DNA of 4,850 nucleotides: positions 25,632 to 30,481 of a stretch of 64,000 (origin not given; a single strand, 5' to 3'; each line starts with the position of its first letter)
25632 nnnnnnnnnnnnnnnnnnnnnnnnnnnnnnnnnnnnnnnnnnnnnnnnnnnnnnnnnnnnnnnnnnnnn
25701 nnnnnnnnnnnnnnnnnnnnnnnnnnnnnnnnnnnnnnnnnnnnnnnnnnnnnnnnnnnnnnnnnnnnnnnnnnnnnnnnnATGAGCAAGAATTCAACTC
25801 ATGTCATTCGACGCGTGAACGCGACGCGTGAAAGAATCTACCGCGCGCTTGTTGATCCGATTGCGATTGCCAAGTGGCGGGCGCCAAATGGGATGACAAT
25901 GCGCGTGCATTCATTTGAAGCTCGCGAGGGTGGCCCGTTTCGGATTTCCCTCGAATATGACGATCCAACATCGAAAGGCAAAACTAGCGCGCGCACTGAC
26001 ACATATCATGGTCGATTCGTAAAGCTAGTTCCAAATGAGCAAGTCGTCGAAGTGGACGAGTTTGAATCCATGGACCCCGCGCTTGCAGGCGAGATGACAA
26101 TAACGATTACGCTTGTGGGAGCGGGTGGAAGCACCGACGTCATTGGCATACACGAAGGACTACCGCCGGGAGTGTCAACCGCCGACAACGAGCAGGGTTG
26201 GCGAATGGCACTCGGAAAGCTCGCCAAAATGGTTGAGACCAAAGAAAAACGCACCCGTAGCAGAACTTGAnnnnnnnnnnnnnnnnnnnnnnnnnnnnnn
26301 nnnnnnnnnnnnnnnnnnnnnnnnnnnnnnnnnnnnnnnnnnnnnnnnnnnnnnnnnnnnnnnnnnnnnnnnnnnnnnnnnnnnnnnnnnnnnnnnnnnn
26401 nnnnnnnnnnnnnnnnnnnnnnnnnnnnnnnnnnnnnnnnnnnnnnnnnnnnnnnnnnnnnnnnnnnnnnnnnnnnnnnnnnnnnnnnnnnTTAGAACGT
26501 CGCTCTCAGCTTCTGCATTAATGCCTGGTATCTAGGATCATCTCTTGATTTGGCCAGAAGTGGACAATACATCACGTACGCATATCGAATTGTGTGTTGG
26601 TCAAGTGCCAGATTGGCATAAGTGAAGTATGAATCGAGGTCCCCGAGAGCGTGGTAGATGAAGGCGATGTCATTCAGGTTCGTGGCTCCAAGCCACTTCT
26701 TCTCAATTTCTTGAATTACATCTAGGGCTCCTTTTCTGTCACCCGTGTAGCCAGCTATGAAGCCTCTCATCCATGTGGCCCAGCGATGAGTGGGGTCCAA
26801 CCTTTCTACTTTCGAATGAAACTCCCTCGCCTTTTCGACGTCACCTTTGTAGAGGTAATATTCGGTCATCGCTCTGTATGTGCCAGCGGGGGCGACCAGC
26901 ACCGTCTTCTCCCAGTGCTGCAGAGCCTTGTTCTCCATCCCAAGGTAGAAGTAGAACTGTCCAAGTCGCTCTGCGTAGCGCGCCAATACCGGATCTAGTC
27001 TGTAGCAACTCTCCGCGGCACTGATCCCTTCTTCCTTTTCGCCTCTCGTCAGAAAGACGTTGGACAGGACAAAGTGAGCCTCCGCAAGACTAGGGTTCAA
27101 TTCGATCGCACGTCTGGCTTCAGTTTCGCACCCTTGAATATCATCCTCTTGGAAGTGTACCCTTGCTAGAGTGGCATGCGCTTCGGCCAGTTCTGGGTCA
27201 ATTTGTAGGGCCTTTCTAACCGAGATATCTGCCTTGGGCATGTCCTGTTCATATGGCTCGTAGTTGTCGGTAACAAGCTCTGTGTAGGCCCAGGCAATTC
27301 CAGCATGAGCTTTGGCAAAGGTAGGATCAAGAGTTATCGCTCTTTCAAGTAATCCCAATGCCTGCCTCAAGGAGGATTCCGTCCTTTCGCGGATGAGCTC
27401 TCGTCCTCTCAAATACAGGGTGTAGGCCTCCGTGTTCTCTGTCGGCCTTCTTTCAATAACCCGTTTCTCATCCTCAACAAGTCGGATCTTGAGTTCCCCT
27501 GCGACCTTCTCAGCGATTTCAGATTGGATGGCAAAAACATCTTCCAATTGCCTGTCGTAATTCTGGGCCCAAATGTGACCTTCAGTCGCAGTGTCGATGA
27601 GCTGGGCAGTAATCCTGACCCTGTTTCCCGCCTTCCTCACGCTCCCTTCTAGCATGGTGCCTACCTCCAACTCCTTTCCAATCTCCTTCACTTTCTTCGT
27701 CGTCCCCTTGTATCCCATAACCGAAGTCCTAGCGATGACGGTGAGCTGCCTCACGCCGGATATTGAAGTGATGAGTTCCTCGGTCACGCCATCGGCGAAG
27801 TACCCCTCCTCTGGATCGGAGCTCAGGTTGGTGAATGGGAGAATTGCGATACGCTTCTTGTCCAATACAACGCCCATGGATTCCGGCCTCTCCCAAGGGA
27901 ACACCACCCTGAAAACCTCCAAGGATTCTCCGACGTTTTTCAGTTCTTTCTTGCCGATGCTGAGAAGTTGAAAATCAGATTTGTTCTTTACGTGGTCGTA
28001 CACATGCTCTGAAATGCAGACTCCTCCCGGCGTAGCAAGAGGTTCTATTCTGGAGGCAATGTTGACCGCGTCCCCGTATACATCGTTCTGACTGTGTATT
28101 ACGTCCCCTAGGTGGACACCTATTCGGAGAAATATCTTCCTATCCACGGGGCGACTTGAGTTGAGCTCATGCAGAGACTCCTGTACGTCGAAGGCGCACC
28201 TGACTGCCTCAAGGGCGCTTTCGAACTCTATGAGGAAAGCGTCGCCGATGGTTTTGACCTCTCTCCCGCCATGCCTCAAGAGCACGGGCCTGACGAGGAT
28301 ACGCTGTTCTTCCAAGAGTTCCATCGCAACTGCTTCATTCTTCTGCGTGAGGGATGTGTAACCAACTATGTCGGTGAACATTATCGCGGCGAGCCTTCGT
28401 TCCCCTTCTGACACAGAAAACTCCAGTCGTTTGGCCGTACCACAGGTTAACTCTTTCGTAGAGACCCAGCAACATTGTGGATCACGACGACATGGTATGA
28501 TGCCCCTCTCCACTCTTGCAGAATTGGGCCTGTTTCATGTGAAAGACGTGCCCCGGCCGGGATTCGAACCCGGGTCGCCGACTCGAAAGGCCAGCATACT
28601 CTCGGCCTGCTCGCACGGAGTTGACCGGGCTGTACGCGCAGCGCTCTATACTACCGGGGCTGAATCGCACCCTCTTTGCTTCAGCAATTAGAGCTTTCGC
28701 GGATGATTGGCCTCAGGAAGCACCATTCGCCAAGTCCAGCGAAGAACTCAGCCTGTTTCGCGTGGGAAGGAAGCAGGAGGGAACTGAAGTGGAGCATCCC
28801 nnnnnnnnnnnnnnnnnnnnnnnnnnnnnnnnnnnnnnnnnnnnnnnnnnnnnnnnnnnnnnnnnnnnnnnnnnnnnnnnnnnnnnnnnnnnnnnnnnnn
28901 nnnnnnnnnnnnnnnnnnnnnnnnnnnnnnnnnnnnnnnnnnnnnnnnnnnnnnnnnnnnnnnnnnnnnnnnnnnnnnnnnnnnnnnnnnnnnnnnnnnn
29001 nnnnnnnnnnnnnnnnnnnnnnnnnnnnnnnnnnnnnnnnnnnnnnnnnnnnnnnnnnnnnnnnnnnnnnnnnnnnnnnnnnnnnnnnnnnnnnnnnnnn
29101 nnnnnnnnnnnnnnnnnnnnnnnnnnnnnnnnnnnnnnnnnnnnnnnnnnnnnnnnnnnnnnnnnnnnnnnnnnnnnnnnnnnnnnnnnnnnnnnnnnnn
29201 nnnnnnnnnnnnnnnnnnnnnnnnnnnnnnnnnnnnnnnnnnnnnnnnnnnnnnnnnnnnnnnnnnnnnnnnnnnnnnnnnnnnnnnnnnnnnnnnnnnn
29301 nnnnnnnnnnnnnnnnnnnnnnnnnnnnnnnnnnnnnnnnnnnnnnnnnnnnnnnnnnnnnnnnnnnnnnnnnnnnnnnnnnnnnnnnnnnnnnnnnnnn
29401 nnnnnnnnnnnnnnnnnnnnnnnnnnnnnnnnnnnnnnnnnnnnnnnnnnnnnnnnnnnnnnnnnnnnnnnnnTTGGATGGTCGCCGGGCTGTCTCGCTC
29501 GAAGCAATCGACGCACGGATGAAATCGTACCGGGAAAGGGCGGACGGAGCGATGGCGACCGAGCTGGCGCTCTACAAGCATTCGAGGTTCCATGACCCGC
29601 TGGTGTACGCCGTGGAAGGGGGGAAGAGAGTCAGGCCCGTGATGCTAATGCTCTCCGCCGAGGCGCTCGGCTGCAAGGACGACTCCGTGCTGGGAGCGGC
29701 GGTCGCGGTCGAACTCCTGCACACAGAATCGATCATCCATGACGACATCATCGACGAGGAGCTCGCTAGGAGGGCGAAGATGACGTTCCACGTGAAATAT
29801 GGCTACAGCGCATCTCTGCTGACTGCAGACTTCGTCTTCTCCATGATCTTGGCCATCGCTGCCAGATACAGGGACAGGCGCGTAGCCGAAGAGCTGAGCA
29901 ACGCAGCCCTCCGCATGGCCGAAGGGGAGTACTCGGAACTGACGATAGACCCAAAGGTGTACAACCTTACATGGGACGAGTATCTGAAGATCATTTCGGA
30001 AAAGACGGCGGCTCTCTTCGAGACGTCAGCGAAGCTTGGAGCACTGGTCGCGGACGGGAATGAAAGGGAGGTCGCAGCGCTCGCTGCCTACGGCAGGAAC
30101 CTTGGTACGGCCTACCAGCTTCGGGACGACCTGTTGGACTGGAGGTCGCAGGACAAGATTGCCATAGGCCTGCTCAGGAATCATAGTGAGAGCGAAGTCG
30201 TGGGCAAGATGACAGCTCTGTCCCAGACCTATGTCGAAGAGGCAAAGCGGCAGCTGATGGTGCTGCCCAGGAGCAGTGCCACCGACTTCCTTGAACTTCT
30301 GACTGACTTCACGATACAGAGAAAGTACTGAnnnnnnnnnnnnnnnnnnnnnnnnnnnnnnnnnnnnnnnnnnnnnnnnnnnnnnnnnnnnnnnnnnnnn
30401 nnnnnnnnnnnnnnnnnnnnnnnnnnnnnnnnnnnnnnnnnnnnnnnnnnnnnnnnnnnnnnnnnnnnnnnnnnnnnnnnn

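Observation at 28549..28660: tRNA-Glu(UUC) with ~37 nt inserted in the D-loop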

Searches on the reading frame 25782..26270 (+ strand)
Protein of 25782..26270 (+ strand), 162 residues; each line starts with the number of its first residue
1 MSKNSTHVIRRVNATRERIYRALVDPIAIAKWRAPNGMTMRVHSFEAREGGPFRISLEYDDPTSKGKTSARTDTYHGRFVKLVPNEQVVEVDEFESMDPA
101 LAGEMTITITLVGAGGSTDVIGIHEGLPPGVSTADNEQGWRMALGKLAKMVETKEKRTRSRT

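Call 10: search_protein_families(library=pfam, proteins=[window:25782-26270:+])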
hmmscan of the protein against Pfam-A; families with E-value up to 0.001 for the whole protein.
window:25782-26270:+ (162 aa): 1 family
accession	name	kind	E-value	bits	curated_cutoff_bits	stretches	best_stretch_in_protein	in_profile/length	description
PF08327.17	AHSA1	-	4e-19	69.5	22.1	1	13-152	1-125/125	Activator of Hsp90 ATPase homolog 1-like protein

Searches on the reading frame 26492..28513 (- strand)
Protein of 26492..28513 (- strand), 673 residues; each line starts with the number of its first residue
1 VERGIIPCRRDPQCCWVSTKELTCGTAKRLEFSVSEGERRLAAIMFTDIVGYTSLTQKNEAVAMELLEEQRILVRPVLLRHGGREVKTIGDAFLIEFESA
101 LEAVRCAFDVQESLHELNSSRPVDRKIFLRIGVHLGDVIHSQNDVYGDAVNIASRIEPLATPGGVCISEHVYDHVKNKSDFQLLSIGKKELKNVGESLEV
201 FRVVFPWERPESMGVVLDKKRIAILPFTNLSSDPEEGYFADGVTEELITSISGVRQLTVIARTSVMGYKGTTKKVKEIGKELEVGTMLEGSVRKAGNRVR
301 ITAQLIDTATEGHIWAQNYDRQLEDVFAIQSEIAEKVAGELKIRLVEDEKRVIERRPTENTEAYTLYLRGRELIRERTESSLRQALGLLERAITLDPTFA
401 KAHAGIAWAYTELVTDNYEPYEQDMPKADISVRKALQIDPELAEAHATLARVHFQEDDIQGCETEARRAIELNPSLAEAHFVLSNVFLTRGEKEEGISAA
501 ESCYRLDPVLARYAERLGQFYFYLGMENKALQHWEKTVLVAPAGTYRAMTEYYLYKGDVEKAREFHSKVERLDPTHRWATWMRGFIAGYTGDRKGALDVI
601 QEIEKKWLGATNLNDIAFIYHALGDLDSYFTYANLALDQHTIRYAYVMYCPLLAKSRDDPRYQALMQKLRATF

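Call 9: find_encoding_contigs(protein=window:26492-28513:-, flank=3000, max_places=4)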
Protein window:26492-28513:- (673 aa): no gene with exactly this product is on record in the collection.

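Call 10: search_protein_families(library=pfam, proteins=[window:26492-28513:-])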
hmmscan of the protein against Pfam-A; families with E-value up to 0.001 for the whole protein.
window:26492-28513:- (673 aa): 12 families
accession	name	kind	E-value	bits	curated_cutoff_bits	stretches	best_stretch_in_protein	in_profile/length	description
PF00211.25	Guanylate_cyc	-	4.5e-21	75.7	21.9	1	42-195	9-172/183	Adenylate and Guanylate cyclase catalytic domain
PF07719.23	TPR_2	-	7e-15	54.3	27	0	443-475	1-33/34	Tetratricopeptide repeat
PF13414.12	TPR_11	-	2.6e-11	43.4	26.8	0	433-455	18-40/42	TPR repeat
PF00515.34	TPR_1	-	3e-10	39.9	27.8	0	516-541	6-31/34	Tetratricopeptide repeat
PF14559.12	TPR_19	-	4.7e-10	40.1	25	0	433-475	15-57/68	Tetratricopeptide repeat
PF13181.12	TPR_8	-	3.3e-09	36.6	25.7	0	443-475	1-33/34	Tetratricopeptide repeat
PF13428.12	TPR_14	-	1.8e-08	34.7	23.5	0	444-483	2-41/44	Tetratricopeptide repeat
PF13431.12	TPR_17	-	3.3e-08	33.6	24.4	0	388-412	1-25/34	Tetratricopeptide repeat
PF23914.1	TPR_CcmH_CycH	-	2e-05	24.9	42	1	419-539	26-149/158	Cytochrome c-type biogenesis protein H TPR domain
PF13432.12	TPR_16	-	0.00014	22.7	32.7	0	449-508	3-62/65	Tetratricopeptide repeat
PF25060.1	ARM_TT21_2nd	-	0.00015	21.8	27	1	436-491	215-270/270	Tetratricopeptide repeat protein 21 second ARM domain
PF17874.7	TPR_MalT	-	0.00058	19.7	45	0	579-626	42-89/336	MalT-like TPR region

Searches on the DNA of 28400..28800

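Call 5: search_rna_families(source=window, start=28400, end=28800, threshold=evalue, max_evalue=10, show_alignments=5)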
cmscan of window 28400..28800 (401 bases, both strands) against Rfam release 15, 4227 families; matches with E-value up to 10: 5.
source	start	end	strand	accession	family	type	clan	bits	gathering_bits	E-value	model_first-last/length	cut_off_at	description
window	28521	28662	-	RF02435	SpF41_sRNA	Gene; sRNA;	-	22.7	52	0.27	1-105/105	no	Streptococcus sRNA SpF41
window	28549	28606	-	RF00005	tRNA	Gene; tRNA;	CL00001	20.3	29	0.092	1-71/71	no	tRNA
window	28550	28591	-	RF01684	mascRNA-menRNA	Gene;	-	16.7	42.5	0.95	1-56/56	no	MALAT1-associated small cytoplasmic RNA/MEN beta RNA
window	28545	28579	-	RF00102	VA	Gene;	-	15.9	62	3.8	48-82/159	no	VA RNA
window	28559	28571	+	RF04351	Plastid-psbl-rps4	Cis-reg;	-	13.5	68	5.4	11-23/53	no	Plastid-psbl-rps4 3UTR RNA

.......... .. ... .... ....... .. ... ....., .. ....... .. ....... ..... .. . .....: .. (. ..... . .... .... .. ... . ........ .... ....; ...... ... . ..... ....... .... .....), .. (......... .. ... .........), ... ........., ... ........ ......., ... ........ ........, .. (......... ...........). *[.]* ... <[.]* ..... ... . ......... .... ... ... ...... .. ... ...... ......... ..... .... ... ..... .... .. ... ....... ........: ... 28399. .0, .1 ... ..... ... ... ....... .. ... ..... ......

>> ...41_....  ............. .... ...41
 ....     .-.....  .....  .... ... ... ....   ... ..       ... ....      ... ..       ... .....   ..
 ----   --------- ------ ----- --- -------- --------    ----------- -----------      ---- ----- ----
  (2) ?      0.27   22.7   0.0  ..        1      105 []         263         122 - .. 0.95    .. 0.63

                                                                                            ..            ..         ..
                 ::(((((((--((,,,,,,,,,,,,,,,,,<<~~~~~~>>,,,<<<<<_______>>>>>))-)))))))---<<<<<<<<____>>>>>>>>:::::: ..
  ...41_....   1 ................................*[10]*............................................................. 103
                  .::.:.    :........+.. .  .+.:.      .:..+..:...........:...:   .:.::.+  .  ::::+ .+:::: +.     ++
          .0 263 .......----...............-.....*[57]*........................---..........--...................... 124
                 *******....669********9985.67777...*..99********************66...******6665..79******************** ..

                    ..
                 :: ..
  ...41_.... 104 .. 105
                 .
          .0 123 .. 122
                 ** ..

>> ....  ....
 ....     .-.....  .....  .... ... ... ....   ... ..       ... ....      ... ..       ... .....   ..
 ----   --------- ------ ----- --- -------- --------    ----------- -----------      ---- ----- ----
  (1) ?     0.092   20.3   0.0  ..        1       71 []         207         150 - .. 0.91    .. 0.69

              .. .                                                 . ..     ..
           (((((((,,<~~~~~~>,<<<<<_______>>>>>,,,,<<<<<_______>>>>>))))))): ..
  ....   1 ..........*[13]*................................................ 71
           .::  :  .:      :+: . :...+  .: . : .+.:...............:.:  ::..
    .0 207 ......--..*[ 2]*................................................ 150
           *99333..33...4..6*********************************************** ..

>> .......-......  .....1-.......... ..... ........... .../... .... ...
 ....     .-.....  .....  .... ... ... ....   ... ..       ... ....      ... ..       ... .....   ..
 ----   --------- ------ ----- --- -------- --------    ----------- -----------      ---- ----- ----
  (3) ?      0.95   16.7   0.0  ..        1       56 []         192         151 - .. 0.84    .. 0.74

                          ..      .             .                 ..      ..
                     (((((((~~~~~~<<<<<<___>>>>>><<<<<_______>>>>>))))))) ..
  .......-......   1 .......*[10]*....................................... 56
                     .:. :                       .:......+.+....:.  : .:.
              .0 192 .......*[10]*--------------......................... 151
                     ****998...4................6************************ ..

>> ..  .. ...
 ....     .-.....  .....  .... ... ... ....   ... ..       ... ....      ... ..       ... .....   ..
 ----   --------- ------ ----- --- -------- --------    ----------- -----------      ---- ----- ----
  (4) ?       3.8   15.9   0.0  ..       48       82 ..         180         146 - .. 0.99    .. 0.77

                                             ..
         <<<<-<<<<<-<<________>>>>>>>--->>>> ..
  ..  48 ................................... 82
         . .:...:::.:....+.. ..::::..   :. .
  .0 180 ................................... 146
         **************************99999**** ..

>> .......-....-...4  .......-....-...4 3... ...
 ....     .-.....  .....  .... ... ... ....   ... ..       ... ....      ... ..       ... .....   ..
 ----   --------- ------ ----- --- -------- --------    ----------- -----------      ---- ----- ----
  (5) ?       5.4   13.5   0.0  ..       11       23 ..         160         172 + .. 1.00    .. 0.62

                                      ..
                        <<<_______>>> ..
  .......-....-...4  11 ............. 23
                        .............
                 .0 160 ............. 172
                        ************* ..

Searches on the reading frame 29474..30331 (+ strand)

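Call 10: search_protein_families(library=pfam, proteins=[window:29474-30331:+])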
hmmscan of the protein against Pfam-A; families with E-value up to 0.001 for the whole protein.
window:29474-30331:+ (285 aa): 1 family
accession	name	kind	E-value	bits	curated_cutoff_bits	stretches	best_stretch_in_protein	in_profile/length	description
PF00348.22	polyprenyl_synt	-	8.3e-50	169.8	27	1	38-228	3-196/251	Polyprenyl synthetase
